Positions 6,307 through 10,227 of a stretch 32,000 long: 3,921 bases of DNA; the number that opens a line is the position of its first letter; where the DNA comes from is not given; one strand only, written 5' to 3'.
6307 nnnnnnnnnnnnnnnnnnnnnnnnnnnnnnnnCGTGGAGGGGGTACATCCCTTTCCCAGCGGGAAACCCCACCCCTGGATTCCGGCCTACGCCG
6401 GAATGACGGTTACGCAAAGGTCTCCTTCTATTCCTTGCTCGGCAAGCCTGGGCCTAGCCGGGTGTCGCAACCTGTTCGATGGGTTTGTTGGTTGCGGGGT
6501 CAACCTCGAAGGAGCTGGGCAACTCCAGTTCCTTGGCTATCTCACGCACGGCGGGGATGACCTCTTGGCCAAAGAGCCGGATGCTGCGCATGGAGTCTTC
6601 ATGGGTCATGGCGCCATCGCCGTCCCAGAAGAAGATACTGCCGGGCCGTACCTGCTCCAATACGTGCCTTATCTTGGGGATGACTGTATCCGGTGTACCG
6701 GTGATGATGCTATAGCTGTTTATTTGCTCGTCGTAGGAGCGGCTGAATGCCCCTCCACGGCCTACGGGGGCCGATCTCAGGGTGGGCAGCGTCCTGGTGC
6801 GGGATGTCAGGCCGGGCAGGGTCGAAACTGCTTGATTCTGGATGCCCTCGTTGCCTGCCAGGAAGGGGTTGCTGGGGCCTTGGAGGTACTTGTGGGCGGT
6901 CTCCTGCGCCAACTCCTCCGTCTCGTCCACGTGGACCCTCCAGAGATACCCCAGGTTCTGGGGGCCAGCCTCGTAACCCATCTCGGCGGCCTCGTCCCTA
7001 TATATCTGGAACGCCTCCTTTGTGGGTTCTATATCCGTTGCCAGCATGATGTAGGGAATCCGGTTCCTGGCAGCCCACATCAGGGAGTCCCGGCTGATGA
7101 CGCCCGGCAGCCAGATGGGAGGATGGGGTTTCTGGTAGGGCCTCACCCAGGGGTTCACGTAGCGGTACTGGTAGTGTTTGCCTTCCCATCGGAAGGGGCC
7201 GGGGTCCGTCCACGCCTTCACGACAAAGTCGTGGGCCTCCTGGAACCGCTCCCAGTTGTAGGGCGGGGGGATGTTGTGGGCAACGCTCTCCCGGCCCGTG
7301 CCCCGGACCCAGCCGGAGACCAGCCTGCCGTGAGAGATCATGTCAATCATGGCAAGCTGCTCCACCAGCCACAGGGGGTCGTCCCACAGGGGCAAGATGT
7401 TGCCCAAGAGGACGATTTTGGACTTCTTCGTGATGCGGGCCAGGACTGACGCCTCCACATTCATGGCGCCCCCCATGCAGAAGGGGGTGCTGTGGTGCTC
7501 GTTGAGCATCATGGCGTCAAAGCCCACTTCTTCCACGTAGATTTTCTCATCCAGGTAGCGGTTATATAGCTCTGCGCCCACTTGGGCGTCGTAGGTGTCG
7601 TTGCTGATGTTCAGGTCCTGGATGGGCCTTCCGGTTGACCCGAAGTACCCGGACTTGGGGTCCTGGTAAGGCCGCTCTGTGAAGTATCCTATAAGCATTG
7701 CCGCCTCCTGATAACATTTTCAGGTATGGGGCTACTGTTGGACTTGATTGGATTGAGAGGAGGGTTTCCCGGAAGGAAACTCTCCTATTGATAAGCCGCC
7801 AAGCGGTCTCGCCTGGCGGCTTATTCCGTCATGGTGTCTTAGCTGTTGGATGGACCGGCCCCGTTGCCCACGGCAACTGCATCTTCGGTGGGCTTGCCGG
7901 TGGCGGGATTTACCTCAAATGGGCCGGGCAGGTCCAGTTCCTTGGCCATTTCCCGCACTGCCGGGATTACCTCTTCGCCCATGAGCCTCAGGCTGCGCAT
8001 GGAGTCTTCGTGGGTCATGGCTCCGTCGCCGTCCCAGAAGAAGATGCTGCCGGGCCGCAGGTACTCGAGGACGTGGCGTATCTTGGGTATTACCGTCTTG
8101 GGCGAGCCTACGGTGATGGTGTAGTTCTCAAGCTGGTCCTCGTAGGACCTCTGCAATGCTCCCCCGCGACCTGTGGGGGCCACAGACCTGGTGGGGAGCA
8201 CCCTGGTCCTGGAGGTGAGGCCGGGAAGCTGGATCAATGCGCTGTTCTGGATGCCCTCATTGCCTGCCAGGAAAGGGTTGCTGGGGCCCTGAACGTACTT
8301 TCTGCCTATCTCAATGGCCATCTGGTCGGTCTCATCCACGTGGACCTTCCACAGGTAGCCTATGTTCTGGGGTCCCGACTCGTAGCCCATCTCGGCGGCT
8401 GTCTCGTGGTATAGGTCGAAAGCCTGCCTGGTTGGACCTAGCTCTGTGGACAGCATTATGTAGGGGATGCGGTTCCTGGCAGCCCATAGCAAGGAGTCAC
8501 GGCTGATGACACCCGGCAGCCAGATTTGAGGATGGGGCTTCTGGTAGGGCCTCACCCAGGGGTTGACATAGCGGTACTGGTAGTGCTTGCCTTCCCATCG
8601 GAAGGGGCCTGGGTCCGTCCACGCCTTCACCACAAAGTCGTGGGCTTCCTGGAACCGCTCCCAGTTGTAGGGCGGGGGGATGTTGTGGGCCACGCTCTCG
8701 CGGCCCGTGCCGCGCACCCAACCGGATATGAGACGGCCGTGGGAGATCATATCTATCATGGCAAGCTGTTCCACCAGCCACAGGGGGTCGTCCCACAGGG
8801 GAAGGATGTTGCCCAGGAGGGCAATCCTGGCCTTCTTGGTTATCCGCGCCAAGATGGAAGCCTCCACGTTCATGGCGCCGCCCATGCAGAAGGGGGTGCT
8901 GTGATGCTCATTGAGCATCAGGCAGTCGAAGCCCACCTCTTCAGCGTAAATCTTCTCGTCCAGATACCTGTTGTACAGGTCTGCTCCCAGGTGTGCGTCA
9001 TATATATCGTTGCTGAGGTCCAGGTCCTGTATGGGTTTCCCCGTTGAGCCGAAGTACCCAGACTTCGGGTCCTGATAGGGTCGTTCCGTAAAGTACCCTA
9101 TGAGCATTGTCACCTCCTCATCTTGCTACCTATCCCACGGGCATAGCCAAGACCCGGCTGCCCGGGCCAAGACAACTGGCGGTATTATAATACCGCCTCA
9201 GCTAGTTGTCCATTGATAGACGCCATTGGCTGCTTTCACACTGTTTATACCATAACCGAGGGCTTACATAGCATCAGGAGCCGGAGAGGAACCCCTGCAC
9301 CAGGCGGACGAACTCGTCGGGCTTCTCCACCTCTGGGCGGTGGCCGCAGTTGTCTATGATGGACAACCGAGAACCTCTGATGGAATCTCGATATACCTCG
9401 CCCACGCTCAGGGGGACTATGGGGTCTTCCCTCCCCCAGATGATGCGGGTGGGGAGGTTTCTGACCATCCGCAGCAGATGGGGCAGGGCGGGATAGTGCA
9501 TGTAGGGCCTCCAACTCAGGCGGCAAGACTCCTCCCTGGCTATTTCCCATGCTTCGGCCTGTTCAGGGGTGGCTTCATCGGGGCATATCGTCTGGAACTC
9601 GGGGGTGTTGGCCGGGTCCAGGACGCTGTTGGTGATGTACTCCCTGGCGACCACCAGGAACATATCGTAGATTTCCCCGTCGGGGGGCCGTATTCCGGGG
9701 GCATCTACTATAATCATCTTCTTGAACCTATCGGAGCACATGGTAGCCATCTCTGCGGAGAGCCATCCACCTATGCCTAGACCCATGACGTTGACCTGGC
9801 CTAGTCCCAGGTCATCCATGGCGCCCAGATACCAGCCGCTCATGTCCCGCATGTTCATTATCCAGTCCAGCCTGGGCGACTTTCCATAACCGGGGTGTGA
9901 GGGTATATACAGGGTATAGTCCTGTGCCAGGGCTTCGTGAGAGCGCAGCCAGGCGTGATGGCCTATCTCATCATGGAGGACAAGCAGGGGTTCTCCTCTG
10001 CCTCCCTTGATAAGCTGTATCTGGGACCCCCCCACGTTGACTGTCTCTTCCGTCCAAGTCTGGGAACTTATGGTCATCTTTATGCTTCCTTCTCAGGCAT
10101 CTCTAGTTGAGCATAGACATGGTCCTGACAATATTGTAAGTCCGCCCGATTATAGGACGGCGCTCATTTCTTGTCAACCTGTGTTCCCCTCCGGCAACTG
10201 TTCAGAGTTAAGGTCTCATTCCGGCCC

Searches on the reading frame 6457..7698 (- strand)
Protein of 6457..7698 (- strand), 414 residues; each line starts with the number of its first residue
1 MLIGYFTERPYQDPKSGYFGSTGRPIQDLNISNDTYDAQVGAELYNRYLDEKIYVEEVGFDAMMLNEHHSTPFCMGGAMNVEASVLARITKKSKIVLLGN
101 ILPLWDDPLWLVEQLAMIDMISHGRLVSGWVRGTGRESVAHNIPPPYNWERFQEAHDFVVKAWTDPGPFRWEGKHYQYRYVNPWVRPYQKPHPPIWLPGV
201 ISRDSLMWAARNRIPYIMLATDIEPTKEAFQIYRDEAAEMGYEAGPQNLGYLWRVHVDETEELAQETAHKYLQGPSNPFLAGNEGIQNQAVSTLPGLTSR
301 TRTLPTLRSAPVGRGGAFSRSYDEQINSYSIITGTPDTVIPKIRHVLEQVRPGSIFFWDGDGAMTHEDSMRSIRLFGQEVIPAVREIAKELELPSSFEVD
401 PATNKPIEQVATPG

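Call 52: search_protein_families(library=pfam, proteins=[window:6457-7698:-], max_evalue=0.00001)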
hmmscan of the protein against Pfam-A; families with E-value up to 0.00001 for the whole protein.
window:6457-7698:- (414 aa): 1 family
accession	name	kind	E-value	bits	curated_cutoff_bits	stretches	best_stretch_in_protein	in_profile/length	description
PF00296.26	Bac_luciferase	-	1.2e-31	110.7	27.9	1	54-347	31-307/314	Luciferase-like monooxygenase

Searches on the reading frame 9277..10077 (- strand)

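Call 52: search_protein_families(library=pfam, proteins=[window:9277-10077:-], max_evalue=0.00001)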
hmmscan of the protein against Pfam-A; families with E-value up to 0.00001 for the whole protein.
window:9277-10077:- (267 aa): 2 families
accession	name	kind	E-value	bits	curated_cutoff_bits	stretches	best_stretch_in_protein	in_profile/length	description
PF00561.26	Abhydrolase_1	-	6.2e-16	59.2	25.8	1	37-132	9-106/245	alpha/beta hydrolase fold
PF12697.13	Abhydrolase_6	-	4.9e-14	53.9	26.3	1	42-258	13-216/217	Alpha/beta hydrolase family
